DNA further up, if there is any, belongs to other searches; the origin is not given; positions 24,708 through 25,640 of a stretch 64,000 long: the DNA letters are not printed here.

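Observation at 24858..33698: Orphan operon of six consecutive signal-peptide, Cys-rich proteins with an upstream HTH regulator, right after tRNA-Phe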

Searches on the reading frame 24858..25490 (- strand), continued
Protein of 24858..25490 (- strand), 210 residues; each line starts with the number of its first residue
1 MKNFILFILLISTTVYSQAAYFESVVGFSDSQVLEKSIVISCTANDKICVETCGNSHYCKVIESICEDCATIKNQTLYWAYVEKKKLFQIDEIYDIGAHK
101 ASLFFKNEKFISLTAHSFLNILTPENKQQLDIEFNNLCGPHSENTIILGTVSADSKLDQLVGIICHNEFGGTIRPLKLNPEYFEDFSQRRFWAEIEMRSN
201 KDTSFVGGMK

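Call 62: fold_search(model_id=the predicted structure, library=viral)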
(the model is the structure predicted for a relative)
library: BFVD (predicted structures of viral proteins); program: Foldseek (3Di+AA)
matches with E <= 10: 711; with E <= 0.001: 3
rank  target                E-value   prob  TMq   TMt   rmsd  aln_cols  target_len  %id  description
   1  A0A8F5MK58            2.6e-04  0.41  0.15  0.12  29.5       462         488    9  (no name in the UniProt tables at hand)
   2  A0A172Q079            3.6e-04  0.21  0.11  0.10  24.2       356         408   10  Uncharacterized protein [Acinetobacter phage vB_AbaM_ME3]
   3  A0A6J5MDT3            7.0e-04  0.51  0.18  0.07  21.5       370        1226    7  Uncharacterized protein [uncultured Caudovirales phage]
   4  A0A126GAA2            1.9e-03  0.33  0.18  0.15  27.1       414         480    9  (no name in the UniProt tables at hand)
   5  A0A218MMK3            2.1e-03  0.20  0.13  0.16  36.9       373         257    9  Uncharacterized protein [uncultured virus]
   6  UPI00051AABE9         2.4e-03  0.28  0.18  0.16  26.9       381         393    9  (no name look-up for this kind of identifier)
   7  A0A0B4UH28            2.5e-03  0.30  0.18  0.14  29.8       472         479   10  Putative capsid protein [Odonata-associated circular virus-7]
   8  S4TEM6                3.3e-03  0.25  0.14  0.16  21.1       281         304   10  Uncharacterized protein [uncultured marine virus]
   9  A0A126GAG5            3.3e-03  0.16  0.14  0.11  28.2       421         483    8  Coat protein [Lake Sarah-associated circular virus-39]
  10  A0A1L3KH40            3.5e-03  0.63  0.17  0.24  12.9       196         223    9  (no name in the UniProt tables at hand)
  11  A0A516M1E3            6.1e-03  0.30  0.17  0.09  26.1       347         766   10  (no name in the UniProt tables at hand)
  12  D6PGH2                9.6e-03  0.18  0.17  0.12  40.1       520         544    9  (no name in the UniProt tables at hand)
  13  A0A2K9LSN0            1.0e-02  0.16  0.15  0.17  16.5       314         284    7  Capsid [uncultured virus]
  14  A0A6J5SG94            1.2e-02  0.60  0.20  0.13  10.0       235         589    9  Uncharacterized protein [uncultured Caudovirales phage]
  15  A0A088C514            1.2e-02  0.14  0.14  0.17  28.5       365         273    9  (no name in the UniProt tables at hand)
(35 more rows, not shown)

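Call 66: find_encoding_contigs(protein=P0035, flank=10000, max_places=1)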
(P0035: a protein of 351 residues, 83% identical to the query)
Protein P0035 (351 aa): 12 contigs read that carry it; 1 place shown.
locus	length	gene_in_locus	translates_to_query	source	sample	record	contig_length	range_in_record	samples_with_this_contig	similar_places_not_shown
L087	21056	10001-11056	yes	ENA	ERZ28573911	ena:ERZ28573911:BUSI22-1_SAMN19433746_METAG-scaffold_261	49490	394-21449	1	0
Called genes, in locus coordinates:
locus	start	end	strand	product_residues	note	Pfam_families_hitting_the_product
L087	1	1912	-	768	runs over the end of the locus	?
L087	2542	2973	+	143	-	PF00376:MerR, PF13411:MerR_1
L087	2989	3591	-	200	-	-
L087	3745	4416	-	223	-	PF14273:DUF4360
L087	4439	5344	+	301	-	PF00528:BPD_transp_1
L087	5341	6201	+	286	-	PF00528:BPD_transp_1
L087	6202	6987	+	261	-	PF02463:SMC_N (faint), PF00005:ABC_tran, PF13401:AAA_22 (weak), PF13304:AAA_21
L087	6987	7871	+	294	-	PF00483:NTP_transferase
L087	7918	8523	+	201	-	PF13580:SIS_2, PF01380:SIS (faint)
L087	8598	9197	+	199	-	PF02798:GST_N, PF13417:GST_N_3, PF13409:GST_N_2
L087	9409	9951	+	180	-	-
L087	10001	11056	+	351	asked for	-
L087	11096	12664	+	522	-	-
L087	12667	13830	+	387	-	-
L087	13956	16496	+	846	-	-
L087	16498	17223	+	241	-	-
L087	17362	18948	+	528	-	PF12729:4HB_MCP_1, PF00015:MCPsignal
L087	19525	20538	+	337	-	PF02547:Queuosine_synth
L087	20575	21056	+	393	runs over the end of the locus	PF01702:TGT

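Call 67: predict_structure(alignment_id=A5)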
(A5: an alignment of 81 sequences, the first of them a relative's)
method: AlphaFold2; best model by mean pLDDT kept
length: 841 residues; sequences in the alignment: 81
mean_pLDDT: 85.2   pTM: 0.84
mean pLDDT of the five models: 85.2, 85.1, 83.9, 83.7, 83.1
residues with pLDDT >= 90: 483; 70-90: 239; 50-70: 54; < 50: 65
segments of 3 or more residues with pLDDT < 50: 19-23, 639-646, 648-653, 655-686, 688-699
pLDDT, mean of each block of 10 residues (from residue 1): 59 55 69 96 97 94 96 95 95 96 96 93 88 85 84 91 83 88 94 96 98 97 74 90 95 96 93 83 83 87 87 79 90 93 97 97 94 94 77 86 91 95 96 95 80 91 87 87 68 91 97 93 89 94 95 94 91 80 89 84 89 76 70 59 42 42 41 39 40 46 78 93 93 94 96 95 93 94 94 94 94 96 92 83 54
secondary structure, 60 per line:
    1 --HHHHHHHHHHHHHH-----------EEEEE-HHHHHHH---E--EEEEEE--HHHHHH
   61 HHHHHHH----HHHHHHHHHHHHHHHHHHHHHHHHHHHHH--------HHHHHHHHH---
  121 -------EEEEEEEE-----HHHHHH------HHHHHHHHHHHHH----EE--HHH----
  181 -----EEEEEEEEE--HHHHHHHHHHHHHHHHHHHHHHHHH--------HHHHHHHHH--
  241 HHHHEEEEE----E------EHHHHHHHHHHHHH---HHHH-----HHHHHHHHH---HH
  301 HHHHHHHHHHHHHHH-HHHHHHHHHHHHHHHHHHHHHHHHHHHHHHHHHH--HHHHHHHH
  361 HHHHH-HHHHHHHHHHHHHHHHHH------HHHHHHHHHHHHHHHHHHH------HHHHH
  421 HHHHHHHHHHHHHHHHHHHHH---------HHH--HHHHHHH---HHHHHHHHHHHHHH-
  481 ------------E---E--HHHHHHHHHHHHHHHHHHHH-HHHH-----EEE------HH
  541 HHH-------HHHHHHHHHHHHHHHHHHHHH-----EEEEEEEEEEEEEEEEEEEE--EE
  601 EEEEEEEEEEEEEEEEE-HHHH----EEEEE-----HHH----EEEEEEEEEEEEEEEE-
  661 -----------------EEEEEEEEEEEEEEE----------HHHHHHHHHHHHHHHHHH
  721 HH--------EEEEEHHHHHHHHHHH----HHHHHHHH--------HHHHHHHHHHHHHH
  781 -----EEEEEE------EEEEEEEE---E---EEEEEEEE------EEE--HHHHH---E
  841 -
elements in order (helices of 4 or more, strands of 3 or more residues): H3-16 E28-32 H34-40 E47-52 H55-67 H72-100 H109-117 E128-135 H141-146 H153-165 E186-194 H197-221 H230-238 H241-244 E245-249 H262-274 H278-281 H287-295 H299-315 H317-350 H353-365 H367-384 H391-409 H416-441 H456-462 H466-479 H500-519 H521-524 E530-532 H539-543 H551-571 E577-596 E599-617 H619-622 E627-631 E644-659 E678-692 H703-722 E731-735 H736-746 H751-758 H767-780 E786-791 E798-805 E813-820 E827-829 H832-836

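Call 69: fold_search(model_id=the predicted structure, library=pdb)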
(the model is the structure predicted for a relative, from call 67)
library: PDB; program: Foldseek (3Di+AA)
matches with E <= 10: 107; with E <= 0.001: 0
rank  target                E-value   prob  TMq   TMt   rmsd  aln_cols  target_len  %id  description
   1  5ng6_G                8.8e-02  0.06  0.08  0.06  34.8       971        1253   10  Crystal structure of FnCas12a bound to a crRNA (released 2017-06-14)
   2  4ry2_B                5.8e-01  0.05  0.06  0.06  24.8       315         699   12  Crystal structure of the peptidase-containing ABC transporter PCAT1 (released 2015-07-22)
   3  6ey4                  7.3e-01  0.06  0.08  0.12  30.4       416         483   12  Periplasmic domain (residues 36-513) of GldM (released 2018-02-07)
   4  5ng6_A                7.3e-01  0.02  0.07  0.06  33.9       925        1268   10  Crystal structure of FnCas12a bound to a crRNA (released 2017-06-14)
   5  2oez_A                1.0e+00  0.04  0.06  0.13  21.3       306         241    8  Protein of Unknown Function (DUF1342) from Vibrio parahaemolyticus (released 2007-01-30)
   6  9e2x_4                1.0e+00  0.03  0.05  0.07  25.7       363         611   12  Cryo-EM structure of yeast CMG helicase stalled at G4-containing DNA template, state 2 (released 2025-03-19)
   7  7v3u_7                1.3e+00  0.04  0.07  0.07  25.2       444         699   10  Cryo-EM structure of MCM double hexamer with structured Mcm4-NSD (released 2022-04-13)
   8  9v86_A                1.6e+00  0.03  0.06  0.06  25.8       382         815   12  Cryo-EM structure of KICSTOR CCC complex (state 3) (released 2025-11-12)
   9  9hny_DC               1.7e+00  0.02  0.06  0.06  31.4       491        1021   10  Mitoribosomal small subunit in complex with Mettl15 and Mettl17 (released 2025-03-26)
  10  9e2y_4                2.2e+00  0.06  0.05  0.07  14.4       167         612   14  Cryo-EM structure of yeast CMG helicase stalled at G4-containing DNA template, state 3 (released 2025-03-26)
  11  5xeu_A                2.3e+00  0.05  0.03  0.15  15.3        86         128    9  crystal structure of Hcp2 from Salmonella typhimurium (released 2017-08-16)
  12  2nwl_B                2.6e+00  0.03  0.07  0.12  20.2       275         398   10  Crystal structure of GltPh in complex with L-Asp (released 2007-02-27)
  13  4qan_B                2.7e+00  0.03  0.07  0.12  24.0       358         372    9  Crystal structure of a cystatin-like protein (RUMGNA_02398) from Ruminococcus gnavus ATCC 29149 at 2.10 A resolution (released 2014-07-23)
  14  5khn_B                2.7e+00  0.02  0.07  0.07  28.1       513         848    8  Crystal structures of the Burkholderia multivorans hopanoid transporter HpnN (released 2017-06-14)
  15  9y6s_8q               2.8e+00  0.02  0.07  0.10  29.6       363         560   12  96-nm repeat of the Leishmania tarentolae doublet microtubule (released 2025-12-17)
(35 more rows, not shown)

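Call 94: find_encoding_contigs(protein=P0011, flank=2000, max_places=3)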
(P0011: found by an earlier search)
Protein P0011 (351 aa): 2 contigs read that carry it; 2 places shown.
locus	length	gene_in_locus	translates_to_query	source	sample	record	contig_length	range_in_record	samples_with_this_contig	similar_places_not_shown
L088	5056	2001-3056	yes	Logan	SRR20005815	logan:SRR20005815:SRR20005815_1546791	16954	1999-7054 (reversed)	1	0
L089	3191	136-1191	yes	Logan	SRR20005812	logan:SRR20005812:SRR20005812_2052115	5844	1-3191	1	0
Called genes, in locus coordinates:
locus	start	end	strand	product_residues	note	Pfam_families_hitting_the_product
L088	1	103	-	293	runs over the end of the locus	-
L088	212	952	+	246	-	PF01381:HTH_3 (weak)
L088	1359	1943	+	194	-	-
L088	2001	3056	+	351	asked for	-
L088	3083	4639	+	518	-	-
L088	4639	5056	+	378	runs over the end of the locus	-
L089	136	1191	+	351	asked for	-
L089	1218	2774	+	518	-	-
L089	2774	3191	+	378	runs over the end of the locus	-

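Call 99: search_protein_families(library=pfam, alignment_id=A1, max_evalue=0.1)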
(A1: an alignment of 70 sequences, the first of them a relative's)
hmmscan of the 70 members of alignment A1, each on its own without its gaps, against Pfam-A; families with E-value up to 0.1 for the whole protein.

A. member 1, P0011 (351 aa): 0 families

B. families by the number of members that match (of 70 scanned): 6 families
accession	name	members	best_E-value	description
PF01975.23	SurE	1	0.0087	Survival protein SurE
PF17993.7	HA70_C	1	0.025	Haemagglutinin 70 C-terminal domain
PF03370.18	CBM_21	1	0.026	Carbohydrate/starch-binding module (family 21)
PF02067.21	Metallothio_5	1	0.053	Metallothionein family 5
PF20778.3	SLS1_C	1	0.053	SLS1 protein C-terminal beta barrel domain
PF16797.11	Fungal_KA1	1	0.089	Fungal kinase associated-1 domain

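Call 101: search_protein_families(library=pfam, alignment_id=A7, max_evalue=0.1)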
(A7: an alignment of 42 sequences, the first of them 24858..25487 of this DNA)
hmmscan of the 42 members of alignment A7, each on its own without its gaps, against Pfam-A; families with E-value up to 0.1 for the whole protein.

A. member 1, window:24858-25487:- (209 aa): 1 family
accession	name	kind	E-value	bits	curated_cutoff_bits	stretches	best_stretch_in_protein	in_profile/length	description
PF24384.1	Ig_TMM62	-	0.042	13.9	27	0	176-203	87-114/128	TMEM62 Ig-like domain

B. families by the number of members that match (of 42 scanned): 7 families
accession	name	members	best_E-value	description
PF09463.15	Opy2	1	0.0014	Opy2 protein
PF24808.1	DUF7707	1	0.025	Domain of unknown function (DUF7707)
PF09314.17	DUF1972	1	0.027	Domain of unknown function (DUF1972)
PF24384.1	Ig_TMM62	1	0.042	TMEM62 Ig-like domain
PF24737.1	DUF7688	1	0.059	Domain of unknown function (DUF7688)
PF08995.15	NIP_1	1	0.074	Necrosis inducing protein-1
PF08363.15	GbpC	1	0.084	Glucan-binding protein C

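Call 103: search_solved_structures(query=A7, max_evalue=10)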
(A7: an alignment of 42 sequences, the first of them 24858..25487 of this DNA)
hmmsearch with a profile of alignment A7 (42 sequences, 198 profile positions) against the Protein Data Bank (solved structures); distinct sequences matched with E-value up to 10: 14.
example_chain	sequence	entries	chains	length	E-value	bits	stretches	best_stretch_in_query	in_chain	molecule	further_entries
6e3s_B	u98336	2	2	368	0.32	13.5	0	117-142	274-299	Endothelial PAS domain-containing protein 1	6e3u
4zp4_B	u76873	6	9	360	0.32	13.5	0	117-142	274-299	Endothelial PAS domain-containing protein 1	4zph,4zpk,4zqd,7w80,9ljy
6e3t_B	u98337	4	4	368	0.33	13.5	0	117-142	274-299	Endothelial PAS domain-containing protein 1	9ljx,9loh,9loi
8vhg_A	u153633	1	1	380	0.38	13.3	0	117-142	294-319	Endothelial PAS domain-containing protein 1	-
4rcy_A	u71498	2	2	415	1.4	11.4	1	23-77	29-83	Translation initiation factor 2 subunit gamma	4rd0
4qhy_A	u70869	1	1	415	1.5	11.3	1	23-77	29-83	Translation initiation factor 2 subunit gamma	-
4qfm_A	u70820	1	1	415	1.5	11.3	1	23-77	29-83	Translation initiation factor 2 subunit gamma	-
4nbs_A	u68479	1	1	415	1.5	11.3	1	23-77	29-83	Translation initiation factor 2 subunit gamma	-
4m4s_A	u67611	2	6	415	1.5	11.3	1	23-77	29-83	Translation initiation factor 2 subunit gamma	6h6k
6r8t_A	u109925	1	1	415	1.6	11.3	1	23-77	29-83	Translation initiation factor 2 subunit gamma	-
2aho_A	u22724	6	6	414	1.6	11.3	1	23-77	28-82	Translation initiation factor 2 gamma subunit | Translation initiation factor 2 subunit gamma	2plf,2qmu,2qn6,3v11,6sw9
6r8s_A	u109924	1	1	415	1.6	11.3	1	23-77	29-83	Translation initiation factor 2 subunit gamma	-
2pmd_A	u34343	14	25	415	1.6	11.3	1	23-77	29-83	Translation initiation factor 2 gamma subunit | Translation initiation factor 2 subunit gamma | aIF2-gamma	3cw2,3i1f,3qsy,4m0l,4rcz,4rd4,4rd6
4rd1_A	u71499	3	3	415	1.6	11.3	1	23-77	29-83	Translation initiation factor 2 subunit gamma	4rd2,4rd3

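Call 110: find_related_loci(query=A1, collection=viral_contigs, flank=8000)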
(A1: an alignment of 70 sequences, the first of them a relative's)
Query A1 (351 aa) in viral_contigs; peptide patterns used: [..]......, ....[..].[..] (x = any residue, [..] = any of these).
145 stretches matched a pattern, but none encodes a relative of the query by tblastn (E <= 1e-3).
